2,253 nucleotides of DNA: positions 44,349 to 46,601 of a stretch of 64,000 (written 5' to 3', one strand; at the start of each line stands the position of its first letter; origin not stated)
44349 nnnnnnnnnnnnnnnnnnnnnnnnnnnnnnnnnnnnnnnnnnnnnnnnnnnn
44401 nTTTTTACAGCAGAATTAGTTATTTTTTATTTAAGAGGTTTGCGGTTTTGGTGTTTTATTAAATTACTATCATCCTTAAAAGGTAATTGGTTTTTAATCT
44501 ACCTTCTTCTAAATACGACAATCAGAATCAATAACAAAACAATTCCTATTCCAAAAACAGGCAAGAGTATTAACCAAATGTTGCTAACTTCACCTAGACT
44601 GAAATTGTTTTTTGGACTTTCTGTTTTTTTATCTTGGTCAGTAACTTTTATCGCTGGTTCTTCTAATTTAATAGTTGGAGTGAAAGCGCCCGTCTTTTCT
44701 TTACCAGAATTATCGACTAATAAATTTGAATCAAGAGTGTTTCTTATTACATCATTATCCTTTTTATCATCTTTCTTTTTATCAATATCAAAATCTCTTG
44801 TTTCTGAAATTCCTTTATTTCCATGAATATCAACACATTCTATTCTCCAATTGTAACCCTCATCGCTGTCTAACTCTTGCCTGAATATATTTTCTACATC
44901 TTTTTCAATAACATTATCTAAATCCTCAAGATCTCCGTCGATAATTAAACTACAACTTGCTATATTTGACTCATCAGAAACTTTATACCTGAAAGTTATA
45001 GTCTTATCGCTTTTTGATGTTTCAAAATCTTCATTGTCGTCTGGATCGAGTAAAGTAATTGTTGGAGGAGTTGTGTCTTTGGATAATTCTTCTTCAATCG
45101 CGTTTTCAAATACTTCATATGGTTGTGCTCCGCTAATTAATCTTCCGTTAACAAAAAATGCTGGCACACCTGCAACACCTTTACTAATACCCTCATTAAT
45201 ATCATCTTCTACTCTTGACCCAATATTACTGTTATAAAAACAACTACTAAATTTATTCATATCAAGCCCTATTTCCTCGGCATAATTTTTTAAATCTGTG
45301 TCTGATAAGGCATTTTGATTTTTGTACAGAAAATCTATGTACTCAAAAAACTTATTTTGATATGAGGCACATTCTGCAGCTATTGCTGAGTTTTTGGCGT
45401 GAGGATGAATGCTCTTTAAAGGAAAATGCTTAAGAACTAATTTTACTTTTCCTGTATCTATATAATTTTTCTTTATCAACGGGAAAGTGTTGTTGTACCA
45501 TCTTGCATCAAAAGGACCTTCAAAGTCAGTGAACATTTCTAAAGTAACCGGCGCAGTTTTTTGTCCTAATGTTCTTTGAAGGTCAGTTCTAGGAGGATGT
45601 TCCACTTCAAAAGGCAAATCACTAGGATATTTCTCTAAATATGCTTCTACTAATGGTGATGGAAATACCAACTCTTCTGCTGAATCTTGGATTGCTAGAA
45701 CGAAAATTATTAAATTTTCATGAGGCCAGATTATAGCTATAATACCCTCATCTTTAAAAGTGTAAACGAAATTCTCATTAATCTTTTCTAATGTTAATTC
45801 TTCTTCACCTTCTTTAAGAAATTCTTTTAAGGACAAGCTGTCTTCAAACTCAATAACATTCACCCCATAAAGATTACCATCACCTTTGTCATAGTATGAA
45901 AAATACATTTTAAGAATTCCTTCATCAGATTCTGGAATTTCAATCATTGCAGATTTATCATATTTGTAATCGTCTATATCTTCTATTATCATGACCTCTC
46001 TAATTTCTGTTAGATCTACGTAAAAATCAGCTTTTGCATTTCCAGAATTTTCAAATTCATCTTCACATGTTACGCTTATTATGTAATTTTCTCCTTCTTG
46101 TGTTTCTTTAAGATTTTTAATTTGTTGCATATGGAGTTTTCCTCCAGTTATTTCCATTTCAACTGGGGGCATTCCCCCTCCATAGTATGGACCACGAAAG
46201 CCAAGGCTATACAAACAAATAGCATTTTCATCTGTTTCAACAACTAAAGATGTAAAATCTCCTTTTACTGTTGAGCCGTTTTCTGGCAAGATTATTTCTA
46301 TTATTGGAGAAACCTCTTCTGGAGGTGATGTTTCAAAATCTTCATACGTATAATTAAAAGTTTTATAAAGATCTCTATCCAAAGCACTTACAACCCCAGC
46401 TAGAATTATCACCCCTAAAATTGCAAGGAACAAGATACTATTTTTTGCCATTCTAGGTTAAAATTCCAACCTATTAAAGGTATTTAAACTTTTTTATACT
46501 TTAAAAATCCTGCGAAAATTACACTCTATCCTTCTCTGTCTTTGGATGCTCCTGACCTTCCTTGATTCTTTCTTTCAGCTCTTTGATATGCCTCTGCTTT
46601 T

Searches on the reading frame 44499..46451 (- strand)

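Call 66: search_protein_families(library=pfam, max_evalue=0.01, proteins=[window:44499-46451:-])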
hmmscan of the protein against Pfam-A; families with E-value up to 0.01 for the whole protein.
window:44499-46451:- (650 aa): 4 families
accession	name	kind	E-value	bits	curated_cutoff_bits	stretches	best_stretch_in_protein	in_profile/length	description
PF13462.12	Thioredoxin_4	-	6.8e-27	95.1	23.2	1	292-453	5-164/165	Thioredoxin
PF01323.26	DSBA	-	1.2e-14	55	25.6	1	363-452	100-190/191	DSBA-like thioredoxin domain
PF17957.7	Big_7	-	1.4e-05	26.1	24.1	1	463-518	1-47/70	Bacterial Ig domain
PF15418.12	DUF4625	-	0.0013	19.5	27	1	454-529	7-84/131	Domain of unknown function (DUF4625)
